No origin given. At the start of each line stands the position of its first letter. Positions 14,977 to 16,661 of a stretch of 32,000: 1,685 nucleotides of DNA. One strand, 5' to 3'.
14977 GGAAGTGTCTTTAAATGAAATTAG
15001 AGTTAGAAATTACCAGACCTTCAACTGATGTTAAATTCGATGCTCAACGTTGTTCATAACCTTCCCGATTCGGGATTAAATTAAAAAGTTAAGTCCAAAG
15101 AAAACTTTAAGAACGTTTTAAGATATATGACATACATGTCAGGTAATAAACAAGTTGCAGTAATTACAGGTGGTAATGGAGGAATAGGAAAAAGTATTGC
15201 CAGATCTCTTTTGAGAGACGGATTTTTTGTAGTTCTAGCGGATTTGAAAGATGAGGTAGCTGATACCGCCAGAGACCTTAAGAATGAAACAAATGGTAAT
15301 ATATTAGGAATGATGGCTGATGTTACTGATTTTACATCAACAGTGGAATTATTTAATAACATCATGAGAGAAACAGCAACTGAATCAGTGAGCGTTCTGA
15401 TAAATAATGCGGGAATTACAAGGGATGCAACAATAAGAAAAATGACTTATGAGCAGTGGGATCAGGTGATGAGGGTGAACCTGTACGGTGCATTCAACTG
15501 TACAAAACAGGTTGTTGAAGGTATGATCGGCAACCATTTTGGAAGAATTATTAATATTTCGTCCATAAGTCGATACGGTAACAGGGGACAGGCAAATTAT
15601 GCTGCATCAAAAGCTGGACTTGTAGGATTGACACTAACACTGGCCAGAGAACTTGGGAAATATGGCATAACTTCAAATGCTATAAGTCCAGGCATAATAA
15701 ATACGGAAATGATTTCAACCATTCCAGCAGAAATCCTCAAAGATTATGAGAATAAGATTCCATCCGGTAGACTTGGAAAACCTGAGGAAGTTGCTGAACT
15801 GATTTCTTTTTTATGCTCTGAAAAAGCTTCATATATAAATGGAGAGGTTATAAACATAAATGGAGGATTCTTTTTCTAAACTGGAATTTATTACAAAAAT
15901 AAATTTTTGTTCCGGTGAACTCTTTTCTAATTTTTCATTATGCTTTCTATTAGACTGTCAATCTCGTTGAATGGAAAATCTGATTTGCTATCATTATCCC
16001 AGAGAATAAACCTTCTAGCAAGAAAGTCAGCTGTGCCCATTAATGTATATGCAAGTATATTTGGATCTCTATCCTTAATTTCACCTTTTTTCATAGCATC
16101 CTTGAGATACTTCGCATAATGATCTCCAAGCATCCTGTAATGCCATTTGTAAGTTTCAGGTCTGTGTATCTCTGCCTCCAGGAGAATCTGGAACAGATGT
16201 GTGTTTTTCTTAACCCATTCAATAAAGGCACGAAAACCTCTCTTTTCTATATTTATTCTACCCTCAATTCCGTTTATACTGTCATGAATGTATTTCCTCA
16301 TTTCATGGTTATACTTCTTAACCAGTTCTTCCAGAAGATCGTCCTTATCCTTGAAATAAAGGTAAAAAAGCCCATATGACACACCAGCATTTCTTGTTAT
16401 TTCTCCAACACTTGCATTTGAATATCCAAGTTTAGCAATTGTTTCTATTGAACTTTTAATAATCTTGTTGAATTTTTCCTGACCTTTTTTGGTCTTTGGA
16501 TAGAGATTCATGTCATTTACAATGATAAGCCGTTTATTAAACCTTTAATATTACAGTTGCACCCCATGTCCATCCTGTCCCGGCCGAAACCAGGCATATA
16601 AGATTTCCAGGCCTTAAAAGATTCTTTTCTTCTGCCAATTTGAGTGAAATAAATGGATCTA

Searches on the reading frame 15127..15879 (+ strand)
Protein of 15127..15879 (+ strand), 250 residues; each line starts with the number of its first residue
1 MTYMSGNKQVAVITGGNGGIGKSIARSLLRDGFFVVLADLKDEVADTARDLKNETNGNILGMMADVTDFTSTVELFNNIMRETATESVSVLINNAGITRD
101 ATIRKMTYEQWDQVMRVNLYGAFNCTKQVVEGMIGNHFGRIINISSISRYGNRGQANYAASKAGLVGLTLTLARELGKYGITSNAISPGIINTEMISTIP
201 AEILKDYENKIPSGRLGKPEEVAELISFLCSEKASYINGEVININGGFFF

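Call 8: search_protein_families(library=pfam, max_evalue=0.01, proteins=[window:15127-15879:+])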
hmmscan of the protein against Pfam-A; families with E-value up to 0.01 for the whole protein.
window:15127-15879:+ (250 aa): 9 families
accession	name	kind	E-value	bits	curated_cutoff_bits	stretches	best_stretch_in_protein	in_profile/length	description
PF13561.12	adh_short_C2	-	3.6e-61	207.2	27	1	18-248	6-235/236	Enoyl-(Acyl carrier protein) reductase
PF00106.31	adh_short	-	7.8e-53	179.3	26.6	1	9-199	1-190/195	short chain dehydrogenase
PF08659.16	KR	-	1.6e-17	64.5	22.6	1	12-165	4-156/180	KR domain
PF23441.1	SDR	-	8.8e-06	25.7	27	1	12-249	11-256/258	SDR-like rossmann domain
PF01073.25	3Beta_HSD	-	0.00012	21.7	22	1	12-152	1-122/280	3-beta hydroxysteroid dehydrogenase/isomerase family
PF01370.27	Epimerase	-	0.0017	18.2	20.9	1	12-163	2-147/240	NAD dependent epimerase/dehydratase family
PF16363.11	GDP_Man_Dehyd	-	0.0025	17.8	27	1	13-79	2-74/332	GDP-mannose 4,6 dehydratase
PF13460.12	NAD_binding_10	-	0.0037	17.6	27.2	1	15-163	1-119/184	NAD(P)H-binding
PF02737.24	3HCDH_N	-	0.0043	17.4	22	1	10-54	2-44/180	3-hydroxyacyl-CoA dehydrogenase, NAD binding domain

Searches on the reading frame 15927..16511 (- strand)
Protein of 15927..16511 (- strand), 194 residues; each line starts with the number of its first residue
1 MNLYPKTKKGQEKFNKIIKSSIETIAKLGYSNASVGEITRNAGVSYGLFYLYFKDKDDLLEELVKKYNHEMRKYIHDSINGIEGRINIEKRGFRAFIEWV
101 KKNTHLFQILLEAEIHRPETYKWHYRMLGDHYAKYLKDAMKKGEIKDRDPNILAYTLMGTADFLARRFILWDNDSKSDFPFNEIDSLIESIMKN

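Call 9: find_encoding_contigs(protein=window:15927-16511:-, flank=10000, max_places=10)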
Protein window:15927-16511:- (194 aa): 23 contigs read that carry it; 10 places shown.
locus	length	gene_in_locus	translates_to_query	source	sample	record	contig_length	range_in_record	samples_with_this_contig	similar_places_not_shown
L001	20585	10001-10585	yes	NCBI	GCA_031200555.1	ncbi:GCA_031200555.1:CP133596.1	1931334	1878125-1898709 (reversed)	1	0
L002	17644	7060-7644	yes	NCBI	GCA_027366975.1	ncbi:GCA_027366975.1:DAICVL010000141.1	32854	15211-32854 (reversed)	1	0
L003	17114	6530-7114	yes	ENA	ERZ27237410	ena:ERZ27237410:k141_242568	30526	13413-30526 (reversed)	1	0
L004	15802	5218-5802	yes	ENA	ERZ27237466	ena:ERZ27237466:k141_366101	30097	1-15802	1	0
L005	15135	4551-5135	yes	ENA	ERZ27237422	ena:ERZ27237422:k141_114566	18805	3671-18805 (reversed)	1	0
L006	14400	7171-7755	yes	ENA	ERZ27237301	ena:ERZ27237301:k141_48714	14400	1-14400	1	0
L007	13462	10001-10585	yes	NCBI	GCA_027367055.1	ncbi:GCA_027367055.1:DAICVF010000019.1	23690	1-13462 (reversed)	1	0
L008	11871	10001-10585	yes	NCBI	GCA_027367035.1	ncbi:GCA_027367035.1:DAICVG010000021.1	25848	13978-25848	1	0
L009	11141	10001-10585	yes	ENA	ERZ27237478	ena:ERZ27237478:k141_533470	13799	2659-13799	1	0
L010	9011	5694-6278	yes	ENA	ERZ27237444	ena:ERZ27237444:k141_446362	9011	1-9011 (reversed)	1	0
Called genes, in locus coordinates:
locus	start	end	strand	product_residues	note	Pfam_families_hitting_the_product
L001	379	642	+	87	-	-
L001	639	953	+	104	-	-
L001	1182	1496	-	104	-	-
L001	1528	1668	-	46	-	-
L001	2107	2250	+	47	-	-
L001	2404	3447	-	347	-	PF01994:Trm56, PF01966:HD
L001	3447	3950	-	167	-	PF09824:ArsR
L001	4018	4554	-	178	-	PF01625:PMSR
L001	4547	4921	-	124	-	PF01641:SelR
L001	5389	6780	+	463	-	PF00083:Sugar_tr, PF07690:MFS_1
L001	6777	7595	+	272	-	PF00561:Abhydrolase_1, PF12146:Hydrolase_4, PF12697:Abhydrolase_6, PF03096:Ndr, PF12695:Abhydrolase_5 (faint), PF00561:Abhydrolase_1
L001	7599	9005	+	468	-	PF00501:AMP-binding, PF13193:AMP-binding_C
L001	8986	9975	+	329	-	PF08545:ACP_syn_III, PF08541:ACP_syn_III_C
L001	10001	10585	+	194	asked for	PF00440:TetR_N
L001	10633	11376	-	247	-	PF00106:adh_short, PF08659:KR, PF13561:adh_short_C2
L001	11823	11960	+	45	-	-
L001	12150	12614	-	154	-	-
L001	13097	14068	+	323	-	PF08240:ADH_N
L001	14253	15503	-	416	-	PF02812:ELFV_dehydrog_N, PF00208:ELFV_dehydrog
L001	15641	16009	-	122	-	PF01042:Ribonuc_L-PSP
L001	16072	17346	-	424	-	PF00083:Sugar_tr, PF07690:MFS_1, PF00083:Sugar_tr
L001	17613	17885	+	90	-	-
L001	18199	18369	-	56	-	-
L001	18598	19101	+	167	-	PF10007:DUF2250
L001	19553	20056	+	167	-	-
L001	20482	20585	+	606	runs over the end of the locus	PF19291:TREH_N, PF00723:Glyco_hydro_15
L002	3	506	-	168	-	?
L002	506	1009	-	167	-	PF09824:ArsR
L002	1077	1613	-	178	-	PF01625:PMSR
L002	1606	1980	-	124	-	PF01641:SelR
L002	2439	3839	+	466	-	PF00083:Sugar_tr, PF07690:MFS_1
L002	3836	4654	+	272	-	PF00561:Abhydrolase_1, PF12146:Hydrolase_4, PF12697:Abhydrolase_6, PF03096:Ndr, PF12695:Abhydrolase_5 (faint)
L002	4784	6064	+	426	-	PF00501:AMP-binding, PF13193:AMP-binding_C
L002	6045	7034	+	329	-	PF08545:ACP_syn_III, PF08541:ACP_syn_III_C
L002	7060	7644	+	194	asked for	PF00440:TetR_N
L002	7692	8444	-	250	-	PF23441:SDR (faint), PF00106:adh_short, PF08659:KR, PF13561:adh_short_C2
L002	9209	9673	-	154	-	-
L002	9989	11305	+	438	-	PF00589:Phage_integrase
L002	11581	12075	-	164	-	PF13650:Asp_protease_2 (weak)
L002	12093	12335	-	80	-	PF18929:DUF5678 (weak)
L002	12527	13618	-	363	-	-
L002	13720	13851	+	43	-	-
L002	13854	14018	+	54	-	PF21983:NikA-like (weak)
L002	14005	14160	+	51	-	-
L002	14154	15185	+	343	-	PF09250:Prim-Pol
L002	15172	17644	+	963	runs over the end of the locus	PF08706:D5_N (weak), PF19263:DUF5906 (faint)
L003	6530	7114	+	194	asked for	PF00440:TetR_N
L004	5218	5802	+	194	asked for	PF00440:TetR_N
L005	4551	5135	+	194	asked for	PF00440:TetR_N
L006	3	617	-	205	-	?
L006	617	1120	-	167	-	PF09824:ArsR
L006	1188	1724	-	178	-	PF01625:PMSR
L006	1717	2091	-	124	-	PF01641:SelR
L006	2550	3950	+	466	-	PF00083:Sugar_tr, PF07690:MFS_1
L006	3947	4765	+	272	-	PF00561:Abhydrolase_1, PF12146:Hydrolase_4, PF12697:Abhydrolase_6, PF03096:Ndr, PF12695:Abhydrolase_5 (faint), PF00561:Abhydrolase_1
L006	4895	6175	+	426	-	PF00501:AMP-binding, PF13193:AMP-binding_C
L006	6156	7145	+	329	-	PF08545:ACP_syn_III, PF08541:ACP_syn_III_C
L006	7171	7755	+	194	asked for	PF00440:TetR_N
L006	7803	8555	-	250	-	PF23441:SDR (faint), PF00106:adh_short, PF08659:KR, PF13561:adh_short_C2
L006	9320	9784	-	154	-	-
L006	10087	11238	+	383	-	PF08240:ADH_N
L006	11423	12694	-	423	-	PF02812:ELFV_dehydrog_N, PF00208:ELFV_dehydrog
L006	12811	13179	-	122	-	PF01042:Ribonuc_L-PSP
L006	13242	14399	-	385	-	?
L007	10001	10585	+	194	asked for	PF00440:TetR_N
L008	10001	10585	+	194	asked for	PF00440:TetR_N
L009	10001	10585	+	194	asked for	PF00440:TetR_N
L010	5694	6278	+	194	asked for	PF00440:TetR_N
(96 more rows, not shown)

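Call 76: search_protein_families(library=phrogs, max_evalue=0.01, proteins=[L002:12527-13618:-])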
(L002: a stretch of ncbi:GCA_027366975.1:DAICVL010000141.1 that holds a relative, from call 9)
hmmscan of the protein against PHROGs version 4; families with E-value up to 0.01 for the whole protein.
L002:12527-13618:- (363 aa): 1 family
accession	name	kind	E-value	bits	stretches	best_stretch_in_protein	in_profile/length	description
phrog_28356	-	unknown function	0.0068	17.1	0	139-217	46-123/142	-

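Call 77: search_protein_families(library=pfam, max_evalue=0.01, proteins=[L002:12527-13618:-])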
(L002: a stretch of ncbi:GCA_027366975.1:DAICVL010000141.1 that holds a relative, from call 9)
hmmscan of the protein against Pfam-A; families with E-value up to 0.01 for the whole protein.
L002:12527-13618:- (363 aa): 0 families
